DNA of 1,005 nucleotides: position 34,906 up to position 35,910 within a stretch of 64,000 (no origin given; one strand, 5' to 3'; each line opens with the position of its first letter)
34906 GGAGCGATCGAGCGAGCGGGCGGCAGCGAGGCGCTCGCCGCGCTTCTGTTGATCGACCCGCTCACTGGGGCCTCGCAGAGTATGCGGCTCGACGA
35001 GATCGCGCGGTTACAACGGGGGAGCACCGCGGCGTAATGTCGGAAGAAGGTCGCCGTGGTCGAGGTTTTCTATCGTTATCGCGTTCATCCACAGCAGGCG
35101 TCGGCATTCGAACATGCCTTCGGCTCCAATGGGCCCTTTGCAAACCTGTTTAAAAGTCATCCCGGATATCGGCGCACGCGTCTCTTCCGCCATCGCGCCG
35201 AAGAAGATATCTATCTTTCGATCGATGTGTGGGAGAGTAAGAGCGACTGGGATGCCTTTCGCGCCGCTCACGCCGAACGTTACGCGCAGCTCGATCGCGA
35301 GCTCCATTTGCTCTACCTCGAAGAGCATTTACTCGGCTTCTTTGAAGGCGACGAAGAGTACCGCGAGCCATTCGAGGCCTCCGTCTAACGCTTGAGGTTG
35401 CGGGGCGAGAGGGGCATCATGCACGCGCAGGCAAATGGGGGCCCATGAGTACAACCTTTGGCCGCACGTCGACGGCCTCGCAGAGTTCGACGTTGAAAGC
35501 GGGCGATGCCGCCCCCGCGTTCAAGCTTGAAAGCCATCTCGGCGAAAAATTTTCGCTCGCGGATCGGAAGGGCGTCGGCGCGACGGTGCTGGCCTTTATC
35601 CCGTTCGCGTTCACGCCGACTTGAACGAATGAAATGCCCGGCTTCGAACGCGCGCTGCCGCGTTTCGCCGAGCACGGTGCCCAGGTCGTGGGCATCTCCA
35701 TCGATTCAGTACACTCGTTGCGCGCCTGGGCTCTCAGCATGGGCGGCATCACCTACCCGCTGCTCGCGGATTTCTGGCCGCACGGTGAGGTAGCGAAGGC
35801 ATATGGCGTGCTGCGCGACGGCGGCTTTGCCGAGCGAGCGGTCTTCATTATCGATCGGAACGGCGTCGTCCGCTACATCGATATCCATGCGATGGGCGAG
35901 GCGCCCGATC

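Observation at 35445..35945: Peroxiredoxin interrupted only by TGA at the catalytic cysteine: candidate selenocysteine AhpE-like peroxiredoxin, hidden from the ORF track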

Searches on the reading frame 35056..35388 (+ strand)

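Call 53: search_protein_families(library=pfam, proteins=[window:35056-35388:+], max_evalue=0.01)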
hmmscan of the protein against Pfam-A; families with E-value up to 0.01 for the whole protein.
window:35056-35388:+ (110 aa): 1 family
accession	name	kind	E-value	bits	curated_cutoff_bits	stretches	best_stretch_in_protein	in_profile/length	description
PF03992.22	ABM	-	3.9e-10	40.2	23.1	1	1-71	1-69/78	Antibiotic biosynthesis monooxygenase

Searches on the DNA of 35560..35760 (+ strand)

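Call 27: search_rna_families(source=window, start=35560, end=35760, threshold=evalue, max_evalue=10)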
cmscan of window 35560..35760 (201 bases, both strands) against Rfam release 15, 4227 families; matches with E-value up to 10: 3.
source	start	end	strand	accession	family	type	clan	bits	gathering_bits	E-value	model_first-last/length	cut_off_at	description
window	35646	35669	-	RF01356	CRISPR-DR28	Gene; CRISPR;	-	13.7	35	7.9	1-24/24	no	CRISPR RNA direct repeat element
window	35571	35669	-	RF03536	Flavi_TBFV_xrRNA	Cis-reg;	-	13.4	46.5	2.6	3-67/89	no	Tick-borne Flavivirus exoribonuclease-resistant RNA element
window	35679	35710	-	RF01128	sR43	Gene; snRNA; snoRNA; CD-box;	-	9.1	45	4.6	24-56/56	no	Small nucleolar RNA sR42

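Call 63: build_rna_model(alignment_id=A1, structure=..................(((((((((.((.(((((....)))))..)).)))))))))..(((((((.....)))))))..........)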
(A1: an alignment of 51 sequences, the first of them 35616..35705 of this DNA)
Model R1 built from alignment A1 (51 sequences, 90 columns); structure: as given.
model positions 90; base pairs 23; branch points 1; effective number of sequences 4.68; information 0.633 bits per position. Calibrated on 0.2 Mb of random sequence (short: E-values are rough).
structure used (alignment columns):
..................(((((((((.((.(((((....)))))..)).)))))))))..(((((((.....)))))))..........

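Call 64: search_with_rna_model(model_id=R1, sources=[window, L007, L008, L009, L010, L011, L012, L013, L014, L015, L016, L017, L018, L019, L020, L021, L022, L023, L024, L025, L026, L027, L028, L029, L030, L031, L032, L033, L034, L035, L036, L037, L038, L039, L040, L041, L042, L043, L044, L045, L046, L047, L048, L049, L050, L051, L052, L053, L054, L055, L056, L057, L058, L059, L060, L061, L062, L063, L064, L065, L066, L067, L068, L069, L070, L071, L072, L073, L074, L075, L076, L077, L078, L079, L080, L081, L082, L083, L084, L085, L086], max_evalue=10)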
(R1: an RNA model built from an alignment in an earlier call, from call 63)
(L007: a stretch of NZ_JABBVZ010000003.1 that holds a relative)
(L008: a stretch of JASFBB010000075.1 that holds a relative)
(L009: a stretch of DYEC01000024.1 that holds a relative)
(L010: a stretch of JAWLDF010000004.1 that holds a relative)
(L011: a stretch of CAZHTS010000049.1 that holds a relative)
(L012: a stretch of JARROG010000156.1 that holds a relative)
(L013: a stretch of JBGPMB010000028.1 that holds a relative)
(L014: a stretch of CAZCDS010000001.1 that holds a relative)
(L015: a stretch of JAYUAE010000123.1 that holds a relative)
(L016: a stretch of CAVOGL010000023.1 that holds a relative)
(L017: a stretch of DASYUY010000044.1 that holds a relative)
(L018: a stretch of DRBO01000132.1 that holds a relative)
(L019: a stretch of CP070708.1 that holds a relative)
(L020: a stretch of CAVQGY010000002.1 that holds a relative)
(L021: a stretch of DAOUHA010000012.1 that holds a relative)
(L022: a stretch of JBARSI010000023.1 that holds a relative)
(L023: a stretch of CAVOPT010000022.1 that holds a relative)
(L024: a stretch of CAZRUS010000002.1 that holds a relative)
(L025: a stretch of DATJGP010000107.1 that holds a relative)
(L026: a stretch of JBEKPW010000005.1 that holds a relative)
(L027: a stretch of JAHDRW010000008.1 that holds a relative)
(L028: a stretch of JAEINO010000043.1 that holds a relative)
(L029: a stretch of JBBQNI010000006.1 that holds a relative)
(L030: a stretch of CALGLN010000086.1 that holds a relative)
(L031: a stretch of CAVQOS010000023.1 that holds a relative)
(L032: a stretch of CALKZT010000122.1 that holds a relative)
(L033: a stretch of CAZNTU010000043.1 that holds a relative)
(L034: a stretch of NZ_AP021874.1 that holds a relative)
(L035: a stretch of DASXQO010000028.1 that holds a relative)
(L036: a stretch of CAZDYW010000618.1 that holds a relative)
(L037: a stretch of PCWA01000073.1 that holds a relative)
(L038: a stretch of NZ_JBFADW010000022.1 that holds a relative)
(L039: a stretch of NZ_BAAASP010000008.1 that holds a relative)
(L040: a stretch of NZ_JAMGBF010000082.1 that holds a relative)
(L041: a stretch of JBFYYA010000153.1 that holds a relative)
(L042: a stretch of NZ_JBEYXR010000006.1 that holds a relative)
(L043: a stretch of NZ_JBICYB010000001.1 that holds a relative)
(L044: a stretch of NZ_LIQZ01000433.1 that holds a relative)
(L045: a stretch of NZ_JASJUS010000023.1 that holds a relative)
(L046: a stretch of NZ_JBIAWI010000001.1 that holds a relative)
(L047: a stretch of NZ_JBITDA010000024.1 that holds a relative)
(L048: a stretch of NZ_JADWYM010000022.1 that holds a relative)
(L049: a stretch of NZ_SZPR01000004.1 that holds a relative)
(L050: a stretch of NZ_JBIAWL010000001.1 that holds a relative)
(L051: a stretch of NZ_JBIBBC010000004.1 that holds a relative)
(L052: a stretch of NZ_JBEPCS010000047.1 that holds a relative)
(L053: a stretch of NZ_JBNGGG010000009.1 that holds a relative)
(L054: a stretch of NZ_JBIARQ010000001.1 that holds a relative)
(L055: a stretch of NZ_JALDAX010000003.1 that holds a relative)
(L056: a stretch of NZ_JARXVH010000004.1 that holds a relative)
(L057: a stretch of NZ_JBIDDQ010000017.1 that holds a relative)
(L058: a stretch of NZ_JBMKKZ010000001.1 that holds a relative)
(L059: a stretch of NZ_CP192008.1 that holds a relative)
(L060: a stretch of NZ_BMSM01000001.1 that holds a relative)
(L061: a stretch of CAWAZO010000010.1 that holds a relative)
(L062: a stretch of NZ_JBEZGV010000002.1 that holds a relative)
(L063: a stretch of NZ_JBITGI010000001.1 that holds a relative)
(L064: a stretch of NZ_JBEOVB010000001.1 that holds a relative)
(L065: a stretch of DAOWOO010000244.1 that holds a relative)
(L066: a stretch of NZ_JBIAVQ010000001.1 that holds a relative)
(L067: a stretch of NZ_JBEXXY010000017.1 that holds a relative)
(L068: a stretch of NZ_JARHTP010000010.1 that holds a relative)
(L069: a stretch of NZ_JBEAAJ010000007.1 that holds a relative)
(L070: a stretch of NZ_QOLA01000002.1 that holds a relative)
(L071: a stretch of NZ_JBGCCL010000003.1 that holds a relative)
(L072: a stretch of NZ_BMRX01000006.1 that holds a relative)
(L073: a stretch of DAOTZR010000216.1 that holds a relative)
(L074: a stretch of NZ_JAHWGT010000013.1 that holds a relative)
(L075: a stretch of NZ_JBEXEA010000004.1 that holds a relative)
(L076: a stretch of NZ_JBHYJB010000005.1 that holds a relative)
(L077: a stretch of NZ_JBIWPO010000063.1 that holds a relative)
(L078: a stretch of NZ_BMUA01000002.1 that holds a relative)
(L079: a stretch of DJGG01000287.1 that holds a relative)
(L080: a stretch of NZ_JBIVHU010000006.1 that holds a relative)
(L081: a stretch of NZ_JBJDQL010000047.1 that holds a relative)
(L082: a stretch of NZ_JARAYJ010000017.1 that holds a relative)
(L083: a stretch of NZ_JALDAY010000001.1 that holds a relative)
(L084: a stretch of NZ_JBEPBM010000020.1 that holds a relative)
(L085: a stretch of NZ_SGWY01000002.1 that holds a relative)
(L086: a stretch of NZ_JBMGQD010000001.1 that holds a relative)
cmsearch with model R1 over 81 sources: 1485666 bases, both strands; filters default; matches with E-value up to 10: 42.
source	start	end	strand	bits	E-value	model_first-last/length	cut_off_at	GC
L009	10127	10216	+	94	7.2e-21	1-90/90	no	0.48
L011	6365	6454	+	92.6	1.7e-20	1-90/90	no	0.52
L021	10121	10210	+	90.5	5.9e-20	1-90/90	no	0.56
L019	10121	10210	+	86.9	4.8e-19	1-90/90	no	0.61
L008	204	293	+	86.2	7.5e-19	1-90/90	no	0.57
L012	3191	3280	+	85.7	1e-18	1-90/90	no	0.49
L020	10130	10219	+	85.7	1e-18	1-90/90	no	0.5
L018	1479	1568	+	85.6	1.1e-18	1-90/90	no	0.5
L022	3053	3142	+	83.5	3.7e-18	1-90/90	no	0.63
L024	10133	10222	+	82.1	8.6e-18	1-90/90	no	0.49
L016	10124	10213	+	81.5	1.2e-17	1-90/90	no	0.57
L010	10142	10231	+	80.9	1.8e-17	1-90/90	no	0.49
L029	9726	9815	+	78.5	7.1e-17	1-90/90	no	0.49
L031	10121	10210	+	77.5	1.3e-16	1-90/90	no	0.51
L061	10163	10252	+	76.8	2e-16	1-90/90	no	0.59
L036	398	487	+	68.6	2.5e-14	1-90/90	no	0.63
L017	10169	10258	+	60.1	4e-12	1-90/90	no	0.69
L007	10145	10234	+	58.2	1.2e-11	1-90/90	no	0.58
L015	1679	1768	+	33.6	2.7e-05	1-90/90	no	0.66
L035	31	120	+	33.5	3e-05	1-90/90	no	0.64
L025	547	636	+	28.8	0.00048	1-90/90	no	0.6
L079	7825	7914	+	25.8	0.0028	1-90/90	no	0.63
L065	59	148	+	25.1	0.0042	1-90/90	no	0.51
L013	8519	8608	+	24.4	0.0064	1-90/90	no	0.64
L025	2498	2587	+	24.3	0.007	1-90/90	no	0.68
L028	10124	10213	+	24.3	0.007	1-90/90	no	0.51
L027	10124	10213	+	21.2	0.045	1-90/90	no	0.59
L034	10157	10246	+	17.2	0.47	1-90/90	no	0.58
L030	10157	10246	+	16.8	0.58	1-90/90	no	0.41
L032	7100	7189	+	16.3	0.8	1-90/90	no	0.42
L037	7969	8058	+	16.3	0.82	1-90/90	no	0.48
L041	5073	5162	+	16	0.94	1-90/90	no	0.47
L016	10185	10204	-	15.4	1.4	61-80/90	no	0.55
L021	10182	10201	-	15.4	1.4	61-80/90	no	0.55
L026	10127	10216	+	15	1.7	1-90/90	no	0.53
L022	3114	3174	-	14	3.1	19-80/90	no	0.57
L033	10124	10213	+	13.9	3.4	1-90/90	no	0.6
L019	10182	10241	-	13.5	4.2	19-80/90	no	0.63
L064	10124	10213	+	13.4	4.5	1-90/90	no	0.69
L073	10130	10219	+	12.8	6.4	1-90/90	no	0.6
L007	10206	10225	-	12.1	9.6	61-80/90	no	0.6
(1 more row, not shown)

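Call 65: search_with_rna_model(model_id=R1, sources=[L087, L088, L089, L090, L091, L092, L093, L094, L095, L096, L097, L098, L099, L100, L101, L102, L103, L104, L105, L106, L107, L108, L109, L110, L111, L112, L113, L114, L115, L116, L117, L118, L119, L120, L121, L122, L123, L124, L125, L126, L127, L128, L129, L130, L131, L132, L133, L134, L135, L136, L137, L138, L139, L140, L141, L142, L143, L144, L145, L146, L147, L148, L149, L150, L151, L152, L153, L154, L155, L156, L157, L158, L159, L160, L161, L162, L163, L164, L165, L166, L167, L168, L169, L170, L171, L172, L173, L174, L175, L176], max_evalue=10)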
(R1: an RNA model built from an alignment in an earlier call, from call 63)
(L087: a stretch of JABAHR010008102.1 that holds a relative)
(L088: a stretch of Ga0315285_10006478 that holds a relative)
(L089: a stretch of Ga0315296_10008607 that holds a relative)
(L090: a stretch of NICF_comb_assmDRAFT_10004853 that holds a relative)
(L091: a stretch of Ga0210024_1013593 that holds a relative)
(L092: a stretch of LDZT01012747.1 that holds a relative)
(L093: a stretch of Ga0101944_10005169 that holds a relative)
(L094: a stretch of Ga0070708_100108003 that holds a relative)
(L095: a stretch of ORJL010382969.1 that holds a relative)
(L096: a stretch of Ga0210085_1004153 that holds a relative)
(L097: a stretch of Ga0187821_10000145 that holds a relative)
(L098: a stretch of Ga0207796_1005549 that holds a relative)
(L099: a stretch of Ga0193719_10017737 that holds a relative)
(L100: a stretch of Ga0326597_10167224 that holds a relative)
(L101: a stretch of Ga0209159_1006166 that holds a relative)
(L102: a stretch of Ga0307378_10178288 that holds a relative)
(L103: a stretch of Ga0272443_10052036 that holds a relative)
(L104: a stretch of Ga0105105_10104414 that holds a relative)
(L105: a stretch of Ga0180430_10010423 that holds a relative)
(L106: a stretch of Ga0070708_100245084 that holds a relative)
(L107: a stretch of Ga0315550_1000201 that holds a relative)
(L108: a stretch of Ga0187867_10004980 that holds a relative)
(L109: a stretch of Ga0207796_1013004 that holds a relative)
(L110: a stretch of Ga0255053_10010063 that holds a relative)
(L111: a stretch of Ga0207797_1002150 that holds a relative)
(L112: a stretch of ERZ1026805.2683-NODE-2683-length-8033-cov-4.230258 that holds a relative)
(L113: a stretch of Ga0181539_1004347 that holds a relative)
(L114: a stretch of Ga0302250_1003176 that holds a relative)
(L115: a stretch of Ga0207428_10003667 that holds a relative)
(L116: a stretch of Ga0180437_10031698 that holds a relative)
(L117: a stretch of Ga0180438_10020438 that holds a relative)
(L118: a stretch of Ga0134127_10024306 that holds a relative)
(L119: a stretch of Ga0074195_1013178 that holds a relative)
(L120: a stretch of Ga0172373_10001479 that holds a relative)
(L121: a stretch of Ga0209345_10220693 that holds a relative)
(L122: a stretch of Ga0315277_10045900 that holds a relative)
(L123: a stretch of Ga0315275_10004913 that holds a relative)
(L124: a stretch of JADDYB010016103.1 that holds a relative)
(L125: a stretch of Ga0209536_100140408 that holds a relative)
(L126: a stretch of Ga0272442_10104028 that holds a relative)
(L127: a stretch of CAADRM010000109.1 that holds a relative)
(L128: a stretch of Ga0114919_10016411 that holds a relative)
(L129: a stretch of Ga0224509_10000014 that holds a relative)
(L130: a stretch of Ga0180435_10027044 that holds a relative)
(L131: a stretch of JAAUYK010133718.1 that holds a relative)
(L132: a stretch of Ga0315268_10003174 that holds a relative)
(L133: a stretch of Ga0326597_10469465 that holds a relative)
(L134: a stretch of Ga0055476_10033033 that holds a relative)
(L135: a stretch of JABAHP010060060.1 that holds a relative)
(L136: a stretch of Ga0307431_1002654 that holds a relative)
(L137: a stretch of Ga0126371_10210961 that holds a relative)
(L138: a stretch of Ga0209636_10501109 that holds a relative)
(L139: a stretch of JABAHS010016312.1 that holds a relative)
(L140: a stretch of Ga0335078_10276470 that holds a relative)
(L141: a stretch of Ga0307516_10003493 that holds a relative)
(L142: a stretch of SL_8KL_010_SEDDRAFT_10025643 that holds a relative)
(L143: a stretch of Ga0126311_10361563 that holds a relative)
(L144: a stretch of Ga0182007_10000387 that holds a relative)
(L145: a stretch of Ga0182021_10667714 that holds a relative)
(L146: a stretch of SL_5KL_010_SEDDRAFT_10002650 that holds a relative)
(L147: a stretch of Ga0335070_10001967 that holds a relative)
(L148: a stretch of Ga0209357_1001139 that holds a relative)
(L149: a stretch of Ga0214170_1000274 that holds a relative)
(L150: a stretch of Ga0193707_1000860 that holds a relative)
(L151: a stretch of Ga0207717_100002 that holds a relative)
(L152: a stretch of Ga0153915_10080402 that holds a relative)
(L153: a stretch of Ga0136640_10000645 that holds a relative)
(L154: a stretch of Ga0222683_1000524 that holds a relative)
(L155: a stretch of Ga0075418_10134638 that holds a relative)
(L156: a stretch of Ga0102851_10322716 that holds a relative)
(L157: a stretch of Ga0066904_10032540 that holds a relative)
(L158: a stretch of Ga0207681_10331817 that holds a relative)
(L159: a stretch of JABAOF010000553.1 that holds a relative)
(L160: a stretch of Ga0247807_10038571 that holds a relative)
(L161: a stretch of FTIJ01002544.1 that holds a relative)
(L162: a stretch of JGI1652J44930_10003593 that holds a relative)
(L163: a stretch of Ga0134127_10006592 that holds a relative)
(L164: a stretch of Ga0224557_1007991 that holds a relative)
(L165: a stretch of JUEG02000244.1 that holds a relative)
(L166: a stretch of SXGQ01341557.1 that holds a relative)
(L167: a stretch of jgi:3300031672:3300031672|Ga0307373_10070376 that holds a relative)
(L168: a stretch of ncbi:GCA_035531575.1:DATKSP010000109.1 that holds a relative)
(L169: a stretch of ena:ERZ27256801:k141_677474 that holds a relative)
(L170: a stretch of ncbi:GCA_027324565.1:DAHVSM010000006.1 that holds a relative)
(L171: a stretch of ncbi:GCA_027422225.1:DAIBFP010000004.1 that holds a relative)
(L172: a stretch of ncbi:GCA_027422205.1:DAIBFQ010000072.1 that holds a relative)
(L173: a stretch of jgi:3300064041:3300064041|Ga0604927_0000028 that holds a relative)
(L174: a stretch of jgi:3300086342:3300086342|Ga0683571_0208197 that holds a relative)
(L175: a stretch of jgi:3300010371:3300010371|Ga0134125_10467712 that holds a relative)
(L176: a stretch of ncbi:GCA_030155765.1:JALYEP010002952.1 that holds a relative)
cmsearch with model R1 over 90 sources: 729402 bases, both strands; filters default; matches with E-value up to 10: 92.
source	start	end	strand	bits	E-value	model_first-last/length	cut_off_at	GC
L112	1332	1421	+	91.5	1.6e-20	1-90/90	no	0.53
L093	6573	6662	+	89.4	5.6e-20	1-90/90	no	0.6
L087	2379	2468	+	87.5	1.7e-19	1-90/90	no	0.51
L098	1776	1865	+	85.1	6.9e-19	1-90/90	no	0.5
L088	565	654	+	85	7.5e-19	1-90/90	no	0.51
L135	1477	1566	+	84.7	8.9e-19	1-90/90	no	0.56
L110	1280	1369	+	84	1.3e-18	1-90/90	no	0.67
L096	745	834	+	83.6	1.7e-18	1-90/90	no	0.49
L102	1262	1351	+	83.2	2.2e-18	1-90/90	no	0.62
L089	3819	3908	+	83.1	2.4e-18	1-90/90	no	0.5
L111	10013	10102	+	83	2.5e-18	1-90/90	no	0.47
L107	10124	10213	+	81.7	5.3e-18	1-90/90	no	0.64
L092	10121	10210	+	81.2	7.2e-18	1-90/90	no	0.5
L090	3340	3429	+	79.1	2.4e-17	1-90/90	no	0.63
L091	4040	4129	+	78.8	2.9e-17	1-90/90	no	0.58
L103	2033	2122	+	78.1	4.4e-17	1-90/90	no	0.56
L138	748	837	+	76.1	1.5e-16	1-90/90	no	0.54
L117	922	1011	+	76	1.6e-16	1-90/90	no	0.59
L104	299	388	+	75.9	1.6e-16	1-90/90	no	0.43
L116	1484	1573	+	75.6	2e-16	1-90/90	no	0.56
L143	926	1015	+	74.9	3e-16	1-90/90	no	0.67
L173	9944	10033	+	73.8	5.8e-16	1-90/90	no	0.58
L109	693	782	+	73.6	6.5e-16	1-90/90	no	0.57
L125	1773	1862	+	73.6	6.7e-16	1-90/90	no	0.58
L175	1025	1114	+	73.5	6.8e-16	1-90/90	no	0.57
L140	474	563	+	73.4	7.4e-16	1-90/90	no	0.56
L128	3815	3904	+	72.8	1.1e-15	1-90/90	no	0.6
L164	1407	1496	+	71.9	1.7e-15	1-90/90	no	0.61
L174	1122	1211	+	70.6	3.9e-15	1-90/90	no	0.58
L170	9983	10072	+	68.5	1.4e-14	1-90/90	no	0.53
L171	9983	10072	+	68.5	1.4e-14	1-90/90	no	0.53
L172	1606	1695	+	68.5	1.4e-14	1-90/90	no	0.53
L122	2885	2974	+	64.6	1.4e-13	1-90/90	no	0.54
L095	3026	3115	+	57.8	7.7e-12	1-90/90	no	0.61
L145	393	482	+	56.6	1.6e-11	1-90/90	no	0.53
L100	1619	1708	+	52.8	1.5e-10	1-90/90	no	0.64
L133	989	1078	+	46.4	6.6e-09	1-90/90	no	0.58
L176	4487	4576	+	44.2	2.5e-08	1-90/90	no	0.53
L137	841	930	+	36.3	2.6e-06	1-90/90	no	0.53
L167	2423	2512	+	36.2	2.9e-06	1-90/90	no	0.58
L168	1538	1627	+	36.2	2.9e-06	1-90/90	no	0.58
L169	1880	1969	+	36.2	2.9e-06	1-90/90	no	0.58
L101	6694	6783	+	31.7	4.2e-05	1-90/90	no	0.67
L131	9781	9870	+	27.7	0.00045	1-90/90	no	0.54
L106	466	555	+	26.6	0.00086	1-90/90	no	0.66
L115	10148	10237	+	26.4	0.00095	1-90/90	no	0.59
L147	2907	2996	+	25.4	0.0018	1-90/90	no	0.64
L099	2221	2310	+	25.1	0.0021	1-90/90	no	0.67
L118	3289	3378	+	24.1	0.0037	1-90/90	no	0.59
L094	270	359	+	23.3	0.006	1-90/90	no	0.66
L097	6490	6579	+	23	0.0072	1-90/90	no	0.64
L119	1782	1871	+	22.2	0.012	1-90/90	no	0.58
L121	230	319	+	21.8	0.015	1-90/90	no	0.47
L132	10157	10246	+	21.7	0.016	1-90/90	no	0.49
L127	10124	10213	+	21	0.024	1-90/90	no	0.57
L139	3026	3115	+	20.8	0.026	1-90/90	no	0.53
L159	10142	10231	+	20.3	0.036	1-90/90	no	0.52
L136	5201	5290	+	18.6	0.099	1-90/90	no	0.57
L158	819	908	+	18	0.14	1-90/90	no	0.67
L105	6818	6907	+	17.6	0.18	1-90/90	no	0.68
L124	419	508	+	16.9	0.27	1-90/90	no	0.53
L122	3428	3528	+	16.7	0.31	1-90/90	no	0.67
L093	6634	6652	-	16.2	0.41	62-80/90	no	0.63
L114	6007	6096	+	16.1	0.43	1-90/90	no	0.57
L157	263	352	+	16.1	0.44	1-90/90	no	0.54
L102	1323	1383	-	15.7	0.56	19-80/90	no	0.59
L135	1538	1557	-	15.4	0.69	61-80/90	no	0.55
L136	3031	3100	-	15.3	0.7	1-90/90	no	0.54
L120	10157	10246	+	15.3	0.71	1-90/90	no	0.62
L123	7326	7413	+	15.1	0.8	1-90/90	no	0.49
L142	1824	1913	+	15.1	0.81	1-90/90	no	0.48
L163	4005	4094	+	14.9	0.91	1-90/90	no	0.66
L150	3759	3848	+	14.9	0.92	1-90/90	no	0.66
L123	7909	7998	+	14.7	1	1-90/90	no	0.53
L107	10185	10245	-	14.6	1.1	19-80/90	no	0.61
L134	278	367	+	14.6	1.1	1-90/90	no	0.49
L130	3785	3874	+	14.1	1.5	1-90/90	no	0.57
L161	4649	4719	-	13.8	1.7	1-90/90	no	0.66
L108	8950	9039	+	13.8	1.8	1-90/90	no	0.57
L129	10154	10243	+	12.9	2.9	1-90/90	no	0.52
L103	2094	2113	-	12.6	3.5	61-80/90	no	0.6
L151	10115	10204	+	12.6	3.6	1-90/90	no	0.5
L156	583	628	+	12.4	3.9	1-90/90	no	0.46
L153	10151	10240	+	11.8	5.8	1-90/90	no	0.62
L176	4350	4374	-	11.7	5.9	1-90/90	no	0.56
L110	1341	1401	-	11.7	6.1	19-80/90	no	0.64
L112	1393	1412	-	11.4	7.2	61-80/90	no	0.5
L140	535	554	-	11.4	7.2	61-80/90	no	0.6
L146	4303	4351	+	11.3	7.5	1-90/90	no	0.57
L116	1545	1564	-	11.3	7.8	61-80/90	no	0.5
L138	809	828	-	11.3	7.8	61-80/90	no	0.5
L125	1834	1853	-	11.3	7.8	61-80/90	no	0.5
